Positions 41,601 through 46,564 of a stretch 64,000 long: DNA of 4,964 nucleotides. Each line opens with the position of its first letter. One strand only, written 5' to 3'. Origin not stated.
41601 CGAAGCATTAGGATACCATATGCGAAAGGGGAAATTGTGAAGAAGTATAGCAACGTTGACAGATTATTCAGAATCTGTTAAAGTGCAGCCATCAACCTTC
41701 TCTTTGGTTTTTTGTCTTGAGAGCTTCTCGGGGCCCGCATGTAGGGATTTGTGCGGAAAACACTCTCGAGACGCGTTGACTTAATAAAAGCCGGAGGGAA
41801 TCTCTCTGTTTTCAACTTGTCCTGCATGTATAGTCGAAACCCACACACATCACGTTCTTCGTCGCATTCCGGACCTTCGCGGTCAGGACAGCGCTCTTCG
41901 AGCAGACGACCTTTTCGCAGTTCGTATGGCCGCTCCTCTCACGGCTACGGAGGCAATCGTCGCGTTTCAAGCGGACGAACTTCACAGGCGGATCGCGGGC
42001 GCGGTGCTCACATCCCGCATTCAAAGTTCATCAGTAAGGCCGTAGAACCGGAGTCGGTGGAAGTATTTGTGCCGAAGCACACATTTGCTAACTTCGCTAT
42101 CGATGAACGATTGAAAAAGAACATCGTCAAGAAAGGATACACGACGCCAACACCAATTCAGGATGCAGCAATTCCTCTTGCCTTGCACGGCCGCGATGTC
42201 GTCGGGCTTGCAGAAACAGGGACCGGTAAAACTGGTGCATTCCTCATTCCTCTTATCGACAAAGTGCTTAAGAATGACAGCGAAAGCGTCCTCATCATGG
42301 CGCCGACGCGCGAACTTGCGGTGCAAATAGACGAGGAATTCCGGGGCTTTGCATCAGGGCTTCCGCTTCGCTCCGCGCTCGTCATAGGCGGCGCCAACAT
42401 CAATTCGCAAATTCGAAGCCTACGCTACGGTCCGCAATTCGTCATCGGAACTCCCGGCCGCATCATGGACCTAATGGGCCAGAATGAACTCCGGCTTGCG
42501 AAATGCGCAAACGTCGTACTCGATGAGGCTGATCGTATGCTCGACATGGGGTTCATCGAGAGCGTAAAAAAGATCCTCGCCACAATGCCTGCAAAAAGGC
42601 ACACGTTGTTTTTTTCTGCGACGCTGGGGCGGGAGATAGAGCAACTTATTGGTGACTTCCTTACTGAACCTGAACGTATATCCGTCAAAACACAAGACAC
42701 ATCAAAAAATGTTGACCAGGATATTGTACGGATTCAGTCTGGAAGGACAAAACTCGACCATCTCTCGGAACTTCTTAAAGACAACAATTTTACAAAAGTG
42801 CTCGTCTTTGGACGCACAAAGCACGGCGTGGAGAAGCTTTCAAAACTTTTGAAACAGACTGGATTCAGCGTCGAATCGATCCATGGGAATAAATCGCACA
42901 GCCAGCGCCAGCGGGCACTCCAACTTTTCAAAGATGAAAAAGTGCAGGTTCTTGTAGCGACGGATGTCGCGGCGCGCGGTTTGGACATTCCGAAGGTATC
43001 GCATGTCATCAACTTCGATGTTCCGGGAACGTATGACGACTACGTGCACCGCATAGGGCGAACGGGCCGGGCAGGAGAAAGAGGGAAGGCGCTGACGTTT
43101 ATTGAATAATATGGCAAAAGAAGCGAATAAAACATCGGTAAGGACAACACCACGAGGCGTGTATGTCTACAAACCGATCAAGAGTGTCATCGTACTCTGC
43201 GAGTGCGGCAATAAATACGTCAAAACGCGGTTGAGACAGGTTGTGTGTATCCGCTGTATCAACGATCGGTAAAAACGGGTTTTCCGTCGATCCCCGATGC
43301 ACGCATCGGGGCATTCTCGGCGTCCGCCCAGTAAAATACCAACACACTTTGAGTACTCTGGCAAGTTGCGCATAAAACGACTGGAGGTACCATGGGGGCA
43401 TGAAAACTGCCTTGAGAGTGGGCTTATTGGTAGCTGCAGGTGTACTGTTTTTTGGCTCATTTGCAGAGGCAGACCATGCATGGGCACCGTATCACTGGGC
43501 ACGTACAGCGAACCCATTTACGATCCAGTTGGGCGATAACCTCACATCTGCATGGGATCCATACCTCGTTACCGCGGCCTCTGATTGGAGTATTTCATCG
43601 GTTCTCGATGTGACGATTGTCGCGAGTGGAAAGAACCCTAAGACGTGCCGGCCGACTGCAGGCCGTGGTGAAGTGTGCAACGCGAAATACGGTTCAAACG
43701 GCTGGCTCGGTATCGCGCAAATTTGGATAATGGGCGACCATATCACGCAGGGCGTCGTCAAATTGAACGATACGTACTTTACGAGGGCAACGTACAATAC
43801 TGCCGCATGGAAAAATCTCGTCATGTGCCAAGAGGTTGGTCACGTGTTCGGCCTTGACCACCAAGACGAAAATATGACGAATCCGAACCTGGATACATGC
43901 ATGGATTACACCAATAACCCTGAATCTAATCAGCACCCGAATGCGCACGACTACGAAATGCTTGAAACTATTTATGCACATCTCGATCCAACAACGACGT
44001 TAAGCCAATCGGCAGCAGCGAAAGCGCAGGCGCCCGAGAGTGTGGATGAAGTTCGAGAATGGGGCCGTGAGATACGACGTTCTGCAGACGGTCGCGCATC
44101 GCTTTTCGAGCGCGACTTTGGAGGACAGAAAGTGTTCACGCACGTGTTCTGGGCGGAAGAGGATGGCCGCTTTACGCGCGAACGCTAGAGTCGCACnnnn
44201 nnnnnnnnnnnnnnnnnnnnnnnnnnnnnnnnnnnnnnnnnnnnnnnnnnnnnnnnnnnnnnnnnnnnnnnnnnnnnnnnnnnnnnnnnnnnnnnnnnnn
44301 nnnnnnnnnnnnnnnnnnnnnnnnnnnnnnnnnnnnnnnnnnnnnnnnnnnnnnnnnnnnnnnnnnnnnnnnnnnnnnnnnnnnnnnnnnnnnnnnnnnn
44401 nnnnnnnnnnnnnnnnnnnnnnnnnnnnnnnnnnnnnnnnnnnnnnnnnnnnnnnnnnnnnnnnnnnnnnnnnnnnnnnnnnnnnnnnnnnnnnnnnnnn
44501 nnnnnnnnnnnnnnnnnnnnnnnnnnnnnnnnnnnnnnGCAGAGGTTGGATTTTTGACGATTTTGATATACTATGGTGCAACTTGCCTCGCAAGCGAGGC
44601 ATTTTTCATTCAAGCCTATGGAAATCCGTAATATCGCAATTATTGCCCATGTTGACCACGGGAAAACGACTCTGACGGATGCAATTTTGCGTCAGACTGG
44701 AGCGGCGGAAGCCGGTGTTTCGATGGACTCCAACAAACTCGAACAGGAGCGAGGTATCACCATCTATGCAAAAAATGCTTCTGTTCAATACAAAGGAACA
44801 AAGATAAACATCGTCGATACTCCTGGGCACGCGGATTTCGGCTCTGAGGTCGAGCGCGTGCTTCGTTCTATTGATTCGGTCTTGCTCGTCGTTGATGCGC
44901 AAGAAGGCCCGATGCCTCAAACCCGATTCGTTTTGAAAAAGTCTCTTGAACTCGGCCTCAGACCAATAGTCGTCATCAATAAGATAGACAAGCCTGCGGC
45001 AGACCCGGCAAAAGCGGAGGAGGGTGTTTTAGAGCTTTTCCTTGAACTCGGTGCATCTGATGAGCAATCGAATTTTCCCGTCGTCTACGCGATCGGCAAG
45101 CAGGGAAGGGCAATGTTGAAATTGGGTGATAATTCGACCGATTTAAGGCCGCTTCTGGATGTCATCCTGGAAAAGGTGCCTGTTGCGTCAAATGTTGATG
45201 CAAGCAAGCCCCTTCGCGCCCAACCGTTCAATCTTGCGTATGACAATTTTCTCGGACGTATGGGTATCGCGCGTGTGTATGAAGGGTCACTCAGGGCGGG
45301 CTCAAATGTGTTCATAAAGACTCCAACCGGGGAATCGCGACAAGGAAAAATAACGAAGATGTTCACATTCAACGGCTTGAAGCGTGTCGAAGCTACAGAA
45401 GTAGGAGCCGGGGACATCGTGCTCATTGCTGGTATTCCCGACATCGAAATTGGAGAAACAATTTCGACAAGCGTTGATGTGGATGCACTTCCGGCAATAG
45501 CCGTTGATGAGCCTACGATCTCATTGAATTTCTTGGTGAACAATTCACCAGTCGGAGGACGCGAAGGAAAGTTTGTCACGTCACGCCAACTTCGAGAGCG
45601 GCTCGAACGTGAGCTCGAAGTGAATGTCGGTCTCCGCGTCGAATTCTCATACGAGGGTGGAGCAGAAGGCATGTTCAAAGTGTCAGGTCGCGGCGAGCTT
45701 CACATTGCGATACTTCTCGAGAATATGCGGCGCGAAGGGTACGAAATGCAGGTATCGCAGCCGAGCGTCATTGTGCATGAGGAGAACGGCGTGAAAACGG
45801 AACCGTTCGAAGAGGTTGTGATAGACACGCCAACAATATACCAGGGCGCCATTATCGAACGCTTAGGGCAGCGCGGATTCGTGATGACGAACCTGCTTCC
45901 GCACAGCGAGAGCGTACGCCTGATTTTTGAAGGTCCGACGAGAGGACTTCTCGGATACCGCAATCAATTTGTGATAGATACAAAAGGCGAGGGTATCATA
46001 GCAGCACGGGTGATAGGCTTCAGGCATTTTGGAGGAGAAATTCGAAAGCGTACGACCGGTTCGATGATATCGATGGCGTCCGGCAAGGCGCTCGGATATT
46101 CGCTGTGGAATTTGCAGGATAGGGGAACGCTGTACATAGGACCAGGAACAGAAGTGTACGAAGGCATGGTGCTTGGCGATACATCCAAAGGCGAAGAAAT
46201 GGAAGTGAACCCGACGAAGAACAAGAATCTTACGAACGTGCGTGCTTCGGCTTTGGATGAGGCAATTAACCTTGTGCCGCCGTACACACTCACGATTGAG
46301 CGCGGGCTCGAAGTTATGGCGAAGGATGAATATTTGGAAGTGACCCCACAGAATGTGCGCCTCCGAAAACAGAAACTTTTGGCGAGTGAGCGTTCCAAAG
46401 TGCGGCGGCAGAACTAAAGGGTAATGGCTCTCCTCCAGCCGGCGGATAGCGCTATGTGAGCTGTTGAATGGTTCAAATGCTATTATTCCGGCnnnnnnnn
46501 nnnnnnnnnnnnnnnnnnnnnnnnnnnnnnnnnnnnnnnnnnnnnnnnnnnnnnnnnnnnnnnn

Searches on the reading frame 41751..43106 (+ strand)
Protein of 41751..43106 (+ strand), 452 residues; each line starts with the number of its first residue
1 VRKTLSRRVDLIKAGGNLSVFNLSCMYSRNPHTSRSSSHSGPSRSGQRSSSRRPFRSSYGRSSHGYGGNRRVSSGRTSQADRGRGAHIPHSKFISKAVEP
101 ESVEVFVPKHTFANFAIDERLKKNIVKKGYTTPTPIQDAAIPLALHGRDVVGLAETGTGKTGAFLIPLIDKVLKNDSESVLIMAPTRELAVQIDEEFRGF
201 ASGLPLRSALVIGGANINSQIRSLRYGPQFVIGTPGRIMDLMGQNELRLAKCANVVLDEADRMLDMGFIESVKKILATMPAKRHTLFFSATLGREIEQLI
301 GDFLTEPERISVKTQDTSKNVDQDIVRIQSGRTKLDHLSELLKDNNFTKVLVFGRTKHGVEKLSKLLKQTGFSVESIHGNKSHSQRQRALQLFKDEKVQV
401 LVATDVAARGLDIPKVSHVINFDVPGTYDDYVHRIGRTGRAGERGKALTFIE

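Call 71: search_protein_families(library=pfam, proteins=[window:41751-43106:+], max_evalue=0.0001)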
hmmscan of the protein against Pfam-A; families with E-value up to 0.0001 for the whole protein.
window:41751-43106:+ (452 aa): 3 families
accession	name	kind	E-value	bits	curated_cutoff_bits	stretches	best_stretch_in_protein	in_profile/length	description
PF00270.35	DEAD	-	3.3e-48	164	26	1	134-298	1-166/167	DEAD/DEAH box helicase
PF00271.37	Helicase_C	-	8.3e-35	119.8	23.5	1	334-442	2-110/110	Helicase conserved C-terminal domain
PF04851.21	ResIII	-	2.9e-07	31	22.5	1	154-292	30-162/164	Type III restriction enzyme, res subunit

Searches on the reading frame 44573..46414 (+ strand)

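Call 71: search_protein_families(library=pfam, proteins=[window:44573-46414:+], max_evalue=0.0001)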
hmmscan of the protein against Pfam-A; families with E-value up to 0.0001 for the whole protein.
window:44573-46414:+ (614 aa): 6 families
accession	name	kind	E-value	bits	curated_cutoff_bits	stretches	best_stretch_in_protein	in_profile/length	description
PF00009.33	GTP_EFTU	-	2.7e-53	180.8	26.5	1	17-202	2-186/188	Elongation factor Tu GTP binding domain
PF21018.2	BipA_C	-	1.7e-39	134.4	23.8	1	495-602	1-108/110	TypA/BipA C-terminal domain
PF00679.30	EFG_C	-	9.3e-12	45.3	27.9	1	409-492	3-87/89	Elongation factor G C-terminus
PF03144.31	GTP_EFTU_D2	-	2.1e-11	44.5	30.3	1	228-297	1-72/73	Elongation factor Tu domain 2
PF22042.2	EF-G_D2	-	5.8e-09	36.4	27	1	219-299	7-83/84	Elongation factor G domain 2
PF01926.29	MMR_HSR1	-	1.5e-08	35.2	21.9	1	21-137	2-113/113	50S ribosome-binding GTPase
